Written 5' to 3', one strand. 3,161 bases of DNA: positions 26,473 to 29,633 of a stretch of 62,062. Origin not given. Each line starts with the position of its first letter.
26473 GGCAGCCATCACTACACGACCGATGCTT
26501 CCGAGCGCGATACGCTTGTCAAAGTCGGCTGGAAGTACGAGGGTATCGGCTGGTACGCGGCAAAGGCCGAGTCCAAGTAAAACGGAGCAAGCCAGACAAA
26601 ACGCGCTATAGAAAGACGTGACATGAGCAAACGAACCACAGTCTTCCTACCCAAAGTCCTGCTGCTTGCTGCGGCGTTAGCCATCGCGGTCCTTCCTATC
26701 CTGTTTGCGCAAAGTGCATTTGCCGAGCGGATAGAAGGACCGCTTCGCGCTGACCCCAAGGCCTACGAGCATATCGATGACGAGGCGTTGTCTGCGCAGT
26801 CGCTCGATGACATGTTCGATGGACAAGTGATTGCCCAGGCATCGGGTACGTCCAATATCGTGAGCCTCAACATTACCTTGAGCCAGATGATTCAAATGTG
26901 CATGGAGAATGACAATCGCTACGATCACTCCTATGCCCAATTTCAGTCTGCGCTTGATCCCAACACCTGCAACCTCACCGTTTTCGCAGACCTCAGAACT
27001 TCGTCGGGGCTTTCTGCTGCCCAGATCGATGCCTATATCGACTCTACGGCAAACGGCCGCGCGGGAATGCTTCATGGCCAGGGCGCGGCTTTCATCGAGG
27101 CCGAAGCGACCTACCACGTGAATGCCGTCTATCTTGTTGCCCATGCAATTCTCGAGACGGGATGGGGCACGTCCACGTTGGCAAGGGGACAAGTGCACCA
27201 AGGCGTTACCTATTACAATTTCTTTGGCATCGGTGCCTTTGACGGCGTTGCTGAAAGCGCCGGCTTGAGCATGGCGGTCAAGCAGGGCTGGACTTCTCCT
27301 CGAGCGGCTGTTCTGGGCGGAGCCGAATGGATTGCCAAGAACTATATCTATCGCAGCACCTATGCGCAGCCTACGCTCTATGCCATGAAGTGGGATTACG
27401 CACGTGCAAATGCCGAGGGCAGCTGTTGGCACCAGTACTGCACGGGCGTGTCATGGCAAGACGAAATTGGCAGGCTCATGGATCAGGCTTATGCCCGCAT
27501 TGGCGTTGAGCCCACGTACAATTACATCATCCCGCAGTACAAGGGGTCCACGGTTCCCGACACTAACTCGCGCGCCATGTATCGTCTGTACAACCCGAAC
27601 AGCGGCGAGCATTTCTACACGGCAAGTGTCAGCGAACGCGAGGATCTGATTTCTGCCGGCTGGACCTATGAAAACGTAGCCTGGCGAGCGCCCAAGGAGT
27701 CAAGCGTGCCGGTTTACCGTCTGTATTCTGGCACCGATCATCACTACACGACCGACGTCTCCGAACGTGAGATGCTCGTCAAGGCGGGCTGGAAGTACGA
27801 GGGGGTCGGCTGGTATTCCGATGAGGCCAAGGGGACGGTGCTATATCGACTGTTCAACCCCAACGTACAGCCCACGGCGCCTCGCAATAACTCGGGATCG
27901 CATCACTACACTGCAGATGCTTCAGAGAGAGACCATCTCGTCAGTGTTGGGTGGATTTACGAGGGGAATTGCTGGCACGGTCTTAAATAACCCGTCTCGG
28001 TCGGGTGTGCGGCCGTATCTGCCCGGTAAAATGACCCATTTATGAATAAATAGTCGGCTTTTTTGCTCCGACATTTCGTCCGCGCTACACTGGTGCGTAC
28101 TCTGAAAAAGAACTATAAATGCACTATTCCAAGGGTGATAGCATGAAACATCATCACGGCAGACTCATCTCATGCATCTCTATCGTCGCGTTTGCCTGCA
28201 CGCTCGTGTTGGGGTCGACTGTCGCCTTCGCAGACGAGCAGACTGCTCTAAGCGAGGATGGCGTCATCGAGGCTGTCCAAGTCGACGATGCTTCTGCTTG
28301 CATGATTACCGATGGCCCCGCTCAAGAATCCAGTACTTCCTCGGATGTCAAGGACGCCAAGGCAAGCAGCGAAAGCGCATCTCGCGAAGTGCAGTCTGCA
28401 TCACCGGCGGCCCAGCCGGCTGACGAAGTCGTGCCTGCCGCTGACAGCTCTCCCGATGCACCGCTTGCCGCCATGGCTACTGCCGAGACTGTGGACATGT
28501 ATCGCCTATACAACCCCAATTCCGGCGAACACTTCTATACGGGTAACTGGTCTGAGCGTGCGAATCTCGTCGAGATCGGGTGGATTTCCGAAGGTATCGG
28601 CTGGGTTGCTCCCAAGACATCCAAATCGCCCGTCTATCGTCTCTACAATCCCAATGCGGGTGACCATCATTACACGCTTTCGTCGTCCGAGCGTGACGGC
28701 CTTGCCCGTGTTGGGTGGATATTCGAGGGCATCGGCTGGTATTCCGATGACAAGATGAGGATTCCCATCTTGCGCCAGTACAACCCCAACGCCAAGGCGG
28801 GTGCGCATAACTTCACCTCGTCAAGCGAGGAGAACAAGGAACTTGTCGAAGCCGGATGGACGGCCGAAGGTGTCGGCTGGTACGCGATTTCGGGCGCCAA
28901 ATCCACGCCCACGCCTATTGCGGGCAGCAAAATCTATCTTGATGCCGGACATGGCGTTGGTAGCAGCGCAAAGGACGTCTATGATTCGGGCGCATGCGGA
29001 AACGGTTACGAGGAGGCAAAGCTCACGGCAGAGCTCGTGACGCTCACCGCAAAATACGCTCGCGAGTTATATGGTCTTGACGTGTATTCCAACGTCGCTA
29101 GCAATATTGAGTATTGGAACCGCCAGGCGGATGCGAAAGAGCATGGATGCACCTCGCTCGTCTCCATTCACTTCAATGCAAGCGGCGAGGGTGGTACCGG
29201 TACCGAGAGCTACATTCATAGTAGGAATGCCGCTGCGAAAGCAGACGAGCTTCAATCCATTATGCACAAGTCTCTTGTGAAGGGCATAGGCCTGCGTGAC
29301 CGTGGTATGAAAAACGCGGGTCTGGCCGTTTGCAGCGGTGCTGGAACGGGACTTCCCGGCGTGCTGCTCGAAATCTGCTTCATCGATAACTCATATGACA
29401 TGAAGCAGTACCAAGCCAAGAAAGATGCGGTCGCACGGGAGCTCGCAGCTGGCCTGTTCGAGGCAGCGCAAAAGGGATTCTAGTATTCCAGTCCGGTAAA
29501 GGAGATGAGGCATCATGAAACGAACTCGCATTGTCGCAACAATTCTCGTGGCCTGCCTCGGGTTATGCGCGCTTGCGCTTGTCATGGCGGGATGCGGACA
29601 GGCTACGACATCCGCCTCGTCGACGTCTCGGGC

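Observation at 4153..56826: Family of 29-nt palindromes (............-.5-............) at six gene 3' ends: a REP-like element family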

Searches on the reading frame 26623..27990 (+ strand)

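Call 26: search_protein_families(library=pfam, proteins=[window:26623-27990:+])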
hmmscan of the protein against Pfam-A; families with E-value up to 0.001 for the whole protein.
window:26623-27990:+ (455 aa): 2 families
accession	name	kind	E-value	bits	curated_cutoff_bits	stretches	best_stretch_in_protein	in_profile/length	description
PF18885.6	DUF5648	-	8.7e-45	152.7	25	1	318-453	1-133/134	Domain of unknown function (DUF5648)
PF01832.25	Glucosaminidase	-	2.2e-15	57.8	30.2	1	155-289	2-121/123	Mannosyl-glycoprotein endo-beta-N-acetylglucosaminidase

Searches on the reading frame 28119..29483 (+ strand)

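Call 26: search_protein_families(library=pfam, proteins=[window:28119-29483:+])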
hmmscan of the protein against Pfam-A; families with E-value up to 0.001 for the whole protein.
window:28119-29483:+ (454 aa): 2 families
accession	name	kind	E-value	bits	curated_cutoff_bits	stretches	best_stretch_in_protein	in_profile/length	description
PF18885.6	DUF5648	-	1.5e-48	164.9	25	1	127-256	2-133/134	Domain of unknown function (DUF5648)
PF01520.23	Amidase_3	-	2.8e-24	86.5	27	1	272-446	1-172/174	N-acetylmuramoyl-L-alanine amidase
